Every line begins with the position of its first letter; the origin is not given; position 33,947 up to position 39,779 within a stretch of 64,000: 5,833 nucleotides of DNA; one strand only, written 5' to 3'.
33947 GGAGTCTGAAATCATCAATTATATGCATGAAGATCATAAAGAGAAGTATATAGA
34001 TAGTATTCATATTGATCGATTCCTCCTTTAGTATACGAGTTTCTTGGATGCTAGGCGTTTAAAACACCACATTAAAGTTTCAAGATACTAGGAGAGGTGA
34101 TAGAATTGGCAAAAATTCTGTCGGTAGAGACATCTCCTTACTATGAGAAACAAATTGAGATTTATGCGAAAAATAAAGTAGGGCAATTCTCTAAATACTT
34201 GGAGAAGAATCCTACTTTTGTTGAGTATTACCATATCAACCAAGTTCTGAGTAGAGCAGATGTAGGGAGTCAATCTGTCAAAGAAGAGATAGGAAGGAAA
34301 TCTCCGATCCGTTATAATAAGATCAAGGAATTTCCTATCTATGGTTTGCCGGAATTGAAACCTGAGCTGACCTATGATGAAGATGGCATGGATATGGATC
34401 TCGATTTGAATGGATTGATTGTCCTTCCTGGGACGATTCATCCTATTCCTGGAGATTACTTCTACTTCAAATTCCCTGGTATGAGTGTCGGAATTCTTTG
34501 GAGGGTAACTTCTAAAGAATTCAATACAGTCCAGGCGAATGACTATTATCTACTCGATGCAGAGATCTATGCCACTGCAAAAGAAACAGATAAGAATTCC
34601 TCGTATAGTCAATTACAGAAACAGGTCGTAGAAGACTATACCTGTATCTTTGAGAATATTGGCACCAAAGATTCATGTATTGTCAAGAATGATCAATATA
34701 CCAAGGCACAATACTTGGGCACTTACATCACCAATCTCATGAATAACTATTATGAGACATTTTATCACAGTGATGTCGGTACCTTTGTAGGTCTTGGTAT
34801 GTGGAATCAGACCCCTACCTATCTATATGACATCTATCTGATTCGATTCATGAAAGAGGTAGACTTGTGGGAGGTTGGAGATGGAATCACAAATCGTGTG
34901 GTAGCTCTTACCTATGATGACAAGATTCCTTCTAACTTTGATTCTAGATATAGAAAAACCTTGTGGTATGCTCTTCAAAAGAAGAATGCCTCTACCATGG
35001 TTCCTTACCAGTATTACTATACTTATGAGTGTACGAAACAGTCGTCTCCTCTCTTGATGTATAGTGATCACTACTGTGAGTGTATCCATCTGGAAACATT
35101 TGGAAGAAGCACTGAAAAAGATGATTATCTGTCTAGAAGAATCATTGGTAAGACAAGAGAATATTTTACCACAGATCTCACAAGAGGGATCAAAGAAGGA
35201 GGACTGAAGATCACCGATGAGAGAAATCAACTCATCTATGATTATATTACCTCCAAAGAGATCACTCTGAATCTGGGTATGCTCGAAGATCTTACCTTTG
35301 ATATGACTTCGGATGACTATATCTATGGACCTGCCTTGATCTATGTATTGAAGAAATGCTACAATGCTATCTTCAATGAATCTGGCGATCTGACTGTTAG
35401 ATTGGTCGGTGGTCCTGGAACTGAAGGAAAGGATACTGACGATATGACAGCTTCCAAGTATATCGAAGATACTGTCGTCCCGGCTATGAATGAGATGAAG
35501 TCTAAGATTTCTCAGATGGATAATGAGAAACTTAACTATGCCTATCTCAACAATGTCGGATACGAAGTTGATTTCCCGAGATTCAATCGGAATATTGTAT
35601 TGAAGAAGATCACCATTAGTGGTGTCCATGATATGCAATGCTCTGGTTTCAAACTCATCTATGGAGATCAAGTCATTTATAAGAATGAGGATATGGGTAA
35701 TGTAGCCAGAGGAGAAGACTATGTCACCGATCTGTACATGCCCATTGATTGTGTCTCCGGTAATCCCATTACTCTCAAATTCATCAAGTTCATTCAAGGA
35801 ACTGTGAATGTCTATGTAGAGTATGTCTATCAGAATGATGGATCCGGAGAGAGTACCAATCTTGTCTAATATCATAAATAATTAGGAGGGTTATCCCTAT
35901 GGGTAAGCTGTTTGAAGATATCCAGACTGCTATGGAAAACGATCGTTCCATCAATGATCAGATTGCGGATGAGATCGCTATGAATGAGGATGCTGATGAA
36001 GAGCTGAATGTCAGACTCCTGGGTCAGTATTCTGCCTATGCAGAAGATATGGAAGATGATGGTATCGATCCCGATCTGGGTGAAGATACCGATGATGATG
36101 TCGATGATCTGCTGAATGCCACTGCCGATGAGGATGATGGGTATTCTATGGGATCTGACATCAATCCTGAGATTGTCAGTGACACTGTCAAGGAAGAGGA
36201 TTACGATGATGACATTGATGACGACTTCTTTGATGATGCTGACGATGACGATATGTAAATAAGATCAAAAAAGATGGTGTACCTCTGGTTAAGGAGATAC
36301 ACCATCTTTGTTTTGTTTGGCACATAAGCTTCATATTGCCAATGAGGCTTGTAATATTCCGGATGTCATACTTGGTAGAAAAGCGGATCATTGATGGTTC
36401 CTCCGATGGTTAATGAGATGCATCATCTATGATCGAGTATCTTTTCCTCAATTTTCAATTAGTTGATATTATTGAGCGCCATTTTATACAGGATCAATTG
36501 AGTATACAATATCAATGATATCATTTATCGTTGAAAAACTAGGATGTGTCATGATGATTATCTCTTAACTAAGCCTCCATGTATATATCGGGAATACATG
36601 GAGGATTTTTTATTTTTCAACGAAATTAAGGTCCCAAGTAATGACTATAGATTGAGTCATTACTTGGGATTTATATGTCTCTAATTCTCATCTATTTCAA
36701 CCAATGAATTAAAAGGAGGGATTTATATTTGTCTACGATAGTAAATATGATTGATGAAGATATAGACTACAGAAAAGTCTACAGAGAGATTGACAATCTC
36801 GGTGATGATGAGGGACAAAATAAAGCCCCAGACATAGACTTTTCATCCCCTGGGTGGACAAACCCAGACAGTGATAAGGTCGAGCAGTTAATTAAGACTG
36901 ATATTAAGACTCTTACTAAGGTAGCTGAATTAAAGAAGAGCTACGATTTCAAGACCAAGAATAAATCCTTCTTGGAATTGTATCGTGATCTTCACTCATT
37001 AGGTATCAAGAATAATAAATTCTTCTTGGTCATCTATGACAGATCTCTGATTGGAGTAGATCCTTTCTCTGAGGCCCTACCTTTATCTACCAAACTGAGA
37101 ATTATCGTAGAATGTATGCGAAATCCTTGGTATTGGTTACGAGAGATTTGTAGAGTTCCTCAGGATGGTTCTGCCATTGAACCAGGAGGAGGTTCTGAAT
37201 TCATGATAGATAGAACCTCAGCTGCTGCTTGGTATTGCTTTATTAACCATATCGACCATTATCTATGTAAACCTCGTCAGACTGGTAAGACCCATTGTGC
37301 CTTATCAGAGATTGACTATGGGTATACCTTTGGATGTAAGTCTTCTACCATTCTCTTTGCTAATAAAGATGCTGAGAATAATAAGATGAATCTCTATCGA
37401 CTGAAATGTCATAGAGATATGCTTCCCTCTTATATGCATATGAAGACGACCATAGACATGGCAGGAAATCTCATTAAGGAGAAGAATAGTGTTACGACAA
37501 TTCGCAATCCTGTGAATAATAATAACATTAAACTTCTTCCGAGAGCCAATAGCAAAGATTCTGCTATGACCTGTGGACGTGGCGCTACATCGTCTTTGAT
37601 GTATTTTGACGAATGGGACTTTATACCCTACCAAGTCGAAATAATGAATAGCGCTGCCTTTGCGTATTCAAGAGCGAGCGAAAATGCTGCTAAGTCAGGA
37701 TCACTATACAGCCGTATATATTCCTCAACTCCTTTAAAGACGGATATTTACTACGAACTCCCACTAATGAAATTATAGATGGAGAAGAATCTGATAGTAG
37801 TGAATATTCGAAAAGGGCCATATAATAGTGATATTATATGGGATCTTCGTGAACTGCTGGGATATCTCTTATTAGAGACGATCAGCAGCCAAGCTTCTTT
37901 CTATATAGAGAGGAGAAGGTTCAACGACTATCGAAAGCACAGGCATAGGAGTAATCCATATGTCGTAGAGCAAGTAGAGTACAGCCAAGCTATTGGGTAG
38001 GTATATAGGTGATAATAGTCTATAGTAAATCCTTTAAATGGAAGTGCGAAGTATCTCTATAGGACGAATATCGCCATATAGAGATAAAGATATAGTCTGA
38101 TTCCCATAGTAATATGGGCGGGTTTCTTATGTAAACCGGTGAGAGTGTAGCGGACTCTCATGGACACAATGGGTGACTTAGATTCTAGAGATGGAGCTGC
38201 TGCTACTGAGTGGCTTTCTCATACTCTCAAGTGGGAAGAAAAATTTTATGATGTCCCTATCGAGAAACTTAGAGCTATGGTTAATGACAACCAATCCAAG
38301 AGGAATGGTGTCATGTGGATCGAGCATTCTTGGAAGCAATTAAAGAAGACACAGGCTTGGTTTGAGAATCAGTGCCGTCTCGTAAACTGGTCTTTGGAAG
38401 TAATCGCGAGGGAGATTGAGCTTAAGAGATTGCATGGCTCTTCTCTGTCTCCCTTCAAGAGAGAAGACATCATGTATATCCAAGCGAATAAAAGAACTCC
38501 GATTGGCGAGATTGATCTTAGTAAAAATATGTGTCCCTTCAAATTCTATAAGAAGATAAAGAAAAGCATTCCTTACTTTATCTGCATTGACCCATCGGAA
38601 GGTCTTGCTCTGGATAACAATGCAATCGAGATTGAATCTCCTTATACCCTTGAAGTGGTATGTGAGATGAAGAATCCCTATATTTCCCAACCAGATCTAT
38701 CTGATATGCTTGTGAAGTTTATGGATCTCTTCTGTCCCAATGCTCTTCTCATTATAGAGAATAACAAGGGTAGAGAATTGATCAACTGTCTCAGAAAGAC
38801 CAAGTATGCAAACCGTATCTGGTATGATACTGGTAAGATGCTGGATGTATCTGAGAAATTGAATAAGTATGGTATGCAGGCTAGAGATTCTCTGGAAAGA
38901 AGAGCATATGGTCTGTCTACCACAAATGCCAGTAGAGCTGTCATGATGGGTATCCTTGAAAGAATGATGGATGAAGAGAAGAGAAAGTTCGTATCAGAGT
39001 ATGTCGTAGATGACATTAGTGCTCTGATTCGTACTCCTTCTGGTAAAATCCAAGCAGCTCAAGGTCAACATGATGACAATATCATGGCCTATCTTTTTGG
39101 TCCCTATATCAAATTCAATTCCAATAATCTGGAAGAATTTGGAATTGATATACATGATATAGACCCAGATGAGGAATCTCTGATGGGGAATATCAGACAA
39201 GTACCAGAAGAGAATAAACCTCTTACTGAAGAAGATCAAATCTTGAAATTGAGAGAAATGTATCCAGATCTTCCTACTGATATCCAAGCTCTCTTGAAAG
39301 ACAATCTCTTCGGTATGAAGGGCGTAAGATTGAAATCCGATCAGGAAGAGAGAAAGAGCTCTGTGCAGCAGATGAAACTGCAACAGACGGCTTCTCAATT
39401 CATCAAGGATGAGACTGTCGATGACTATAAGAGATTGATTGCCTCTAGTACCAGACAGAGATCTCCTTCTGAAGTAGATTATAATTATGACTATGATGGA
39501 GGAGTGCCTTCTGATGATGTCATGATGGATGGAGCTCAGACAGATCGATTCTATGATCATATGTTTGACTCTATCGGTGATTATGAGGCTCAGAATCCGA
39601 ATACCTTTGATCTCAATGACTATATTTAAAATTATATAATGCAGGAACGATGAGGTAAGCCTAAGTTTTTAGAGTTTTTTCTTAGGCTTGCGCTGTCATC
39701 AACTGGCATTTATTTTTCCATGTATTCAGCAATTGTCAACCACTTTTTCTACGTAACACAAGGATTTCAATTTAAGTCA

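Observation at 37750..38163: Second group I intron, in the large terminase gene just after the SSTP coupling motif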

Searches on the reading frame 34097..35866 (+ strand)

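Call 54: search_protein_families(library=phrogs, proteins=[window:34097-35866:+], max_evalue=0.001)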
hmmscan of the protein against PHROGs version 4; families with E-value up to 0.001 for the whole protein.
window:34097-35866:+ (590 aa): 1 family
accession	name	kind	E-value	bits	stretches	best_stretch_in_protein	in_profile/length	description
phrog_3013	-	head and packaging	4e-24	86.3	1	27-308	37-295/426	virion structural protein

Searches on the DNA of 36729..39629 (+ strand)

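Call 5: search_dna_similar(query=window:36729-39629:+, collection=phages, mode=distant, max_rows=25)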
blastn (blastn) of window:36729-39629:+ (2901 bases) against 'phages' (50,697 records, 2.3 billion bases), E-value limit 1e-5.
Records with a match: 20; places in all: 40; records where one place covers at least 80% of the query: 0.
Best place of each record, by identity: 80-90% 13; 60-80% 7.
By first word of the organism name: Bacillus 7; Serratia 6; Staphylococcus 5; Yersinia 2.
By host as written in the record: Bacillus subtilis 3; Staphylococcus aureus 3; Yersinia enterocolitica 2; Bacillus subtilis subsp. subtilis 168 2; Serratia marcescens wk2050 2; Serratia marcescens 2; Serratia marcescens LVF3 2; Bacillus sp 1; and 3 more.
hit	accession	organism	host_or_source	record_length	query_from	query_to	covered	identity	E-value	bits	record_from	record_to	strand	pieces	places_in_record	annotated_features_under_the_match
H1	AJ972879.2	Yersinia phage phiR1-37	Yersinia enterocolitica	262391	1186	1310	4%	75.6%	3e-7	65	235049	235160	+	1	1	g312: CDS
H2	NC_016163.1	Yersinia phage phiR1-37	Yersinia enterocolitica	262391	1186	1310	4%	75.6%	3e-7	65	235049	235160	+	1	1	g312: hypothetical protein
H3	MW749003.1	Bacillus phage vB_BspM_Internexus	Bacillus sp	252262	1087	1212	4%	74.0%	2e-8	69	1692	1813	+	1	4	hypothetical protein | putative terminase large subunit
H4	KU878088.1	Bacillus phage AR9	Bacillus subtilis subsp. subtilis 168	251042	1093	1208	4%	80.2%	2e-16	96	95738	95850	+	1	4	terminase large subunit | hypothetical protein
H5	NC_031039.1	Bacillus phage AR9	Bacillus subtilis subsp. subtilis 168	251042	1093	1208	4%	80.2%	2e-16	96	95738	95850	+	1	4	terminase large subunit | hypothetical protein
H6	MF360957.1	Bacillus phage PBS1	Bacillus subtilis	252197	1087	1212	4%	72.4%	3e-7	64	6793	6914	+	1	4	8: hypothetical protein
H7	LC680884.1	Bacillus phage PBS1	Bacillus subtilis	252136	1087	1212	4%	72.4%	3e-7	64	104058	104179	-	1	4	hypothetical protein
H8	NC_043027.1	Bacillus phage PBS1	Bacillus subtilis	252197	1087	1212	4%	72.4%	3e-7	64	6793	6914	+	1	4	8: hypothetical protein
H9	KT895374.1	Bacillus phage vB_BpuM-BpSp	Bacillus pumilus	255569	1090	1209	4%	73.4%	6e-9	70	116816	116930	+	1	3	DNA-directed RNA polymerase beta subunit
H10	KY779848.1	Staphylococcus phage qdsa001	Staphylococcus aureus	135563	1245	1315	2%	83.1%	1e-10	75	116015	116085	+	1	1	none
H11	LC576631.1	Staphylococcus phage vB_SauH_DELF3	Staphylococcus aureus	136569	1245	1315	2%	83.1%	1e-10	75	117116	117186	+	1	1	none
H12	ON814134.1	Staphylococcus phage vB_SauM-V1SA19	Staphylococcus aureus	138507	1245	1315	2%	83.1%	1e-10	75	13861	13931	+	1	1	hypothetical protein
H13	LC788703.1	Staphylococcus phage phiRNIID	sewage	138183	1245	1315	2%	83.1%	1e-10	75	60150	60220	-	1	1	none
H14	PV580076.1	Staphylococcus phage SAP_01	Staphylococcus aureus KCTC 1621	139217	1245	1315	2%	83.1%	1e-10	75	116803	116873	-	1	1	none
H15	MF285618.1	Serratia phage vB_SmaM_ 2050HW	Serratia marcescens wk2050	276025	1142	1212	2%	81.7%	8e-8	67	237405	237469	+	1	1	none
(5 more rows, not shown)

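Call 22: get_annotated_region(hit=H4, flank=3500)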
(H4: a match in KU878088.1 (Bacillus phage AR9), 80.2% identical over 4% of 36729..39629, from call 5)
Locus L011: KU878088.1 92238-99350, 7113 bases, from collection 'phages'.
description: Bacillus phage AR9, complete genome.
organism: Bacillus phage AR9 (NCBI taxid 1815509)
taxonomy: Viruses; Duplodnaviria; Heunggongvirae; Uroviricota; Caudoviricetes; Takahashivirus; Takahashivirus PBS1
host: Bacillus subtilis subsp. subtilis 168; source: -; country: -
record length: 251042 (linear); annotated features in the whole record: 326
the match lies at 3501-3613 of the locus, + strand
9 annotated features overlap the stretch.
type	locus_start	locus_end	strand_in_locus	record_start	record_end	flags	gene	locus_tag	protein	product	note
CDS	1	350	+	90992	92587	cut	-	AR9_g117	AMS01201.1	precursor of major head subunit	-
CDS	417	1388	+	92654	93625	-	-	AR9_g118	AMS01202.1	zincin protease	TIGR00825 - PTS system, glucitol/sorbitol-specific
CDS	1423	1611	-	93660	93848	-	-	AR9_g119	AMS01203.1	hypothetical protein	-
CDS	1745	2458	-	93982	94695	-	-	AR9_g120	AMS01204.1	hypothetical protein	-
regulatory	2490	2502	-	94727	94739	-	-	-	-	promoter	early promoter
CDS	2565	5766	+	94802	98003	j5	-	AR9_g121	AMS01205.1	terminase large subunit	pfam03237 - terminase-like family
CDS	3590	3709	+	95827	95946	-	-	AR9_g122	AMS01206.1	hypothetical protein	-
CDS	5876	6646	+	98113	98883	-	-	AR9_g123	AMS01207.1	hypothetical protein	pfam07417 - transcriptional regulator Crl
CDS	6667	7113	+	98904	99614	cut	-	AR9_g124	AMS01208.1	hypothetical protein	-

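Call 23: search_rna_families(source=L011, threshold=gathering)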
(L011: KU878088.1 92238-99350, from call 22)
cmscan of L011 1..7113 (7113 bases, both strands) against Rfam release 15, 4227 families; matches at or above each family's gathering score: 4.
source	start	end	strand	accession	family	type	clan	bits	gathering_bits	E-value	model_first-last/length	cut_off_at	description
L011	3476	3746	+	RF00028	Intron_gpI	Intron;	-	92.7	50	1.7e-23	1-253/253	no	Group I catalytic intron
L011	4237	4503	+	RF00028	Intron_gpI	Intron;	-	83.2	50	1.3e-20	1-253/253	no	Group I catalytic intron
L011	3158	3404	+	RF00028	Intron_gpI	Intron;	-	82.3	50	2.4e-20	1-253/253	no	Group I catalytic intron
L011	3827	4107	+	RF00028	Intron_gpI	Intron;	-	70.6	50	7.8e-17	1-253/253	no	Group I catalytic intron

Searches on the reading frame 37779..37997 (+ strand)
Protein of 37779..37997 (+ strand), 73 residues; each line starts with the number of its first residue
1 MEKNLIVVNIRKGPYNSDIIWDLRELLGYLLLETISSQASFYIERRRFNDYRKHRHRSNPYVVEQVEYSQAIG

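Call 4: search_protein_families(library=pfam, proteins=[window:37779-37997:+], max_evalue=0.1)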
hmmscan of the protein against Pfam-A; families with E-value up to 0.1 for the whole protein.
window:37779-37997:+ (73 aa): 0 families

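Call 54: search_protein_families(library=phrogs, proteins=[window:37779-37997:+], max_evalue=0.001)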
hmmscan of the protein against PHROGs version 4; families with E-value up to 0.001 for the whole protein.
window:37779-37997:+ (73 aa): 0 families
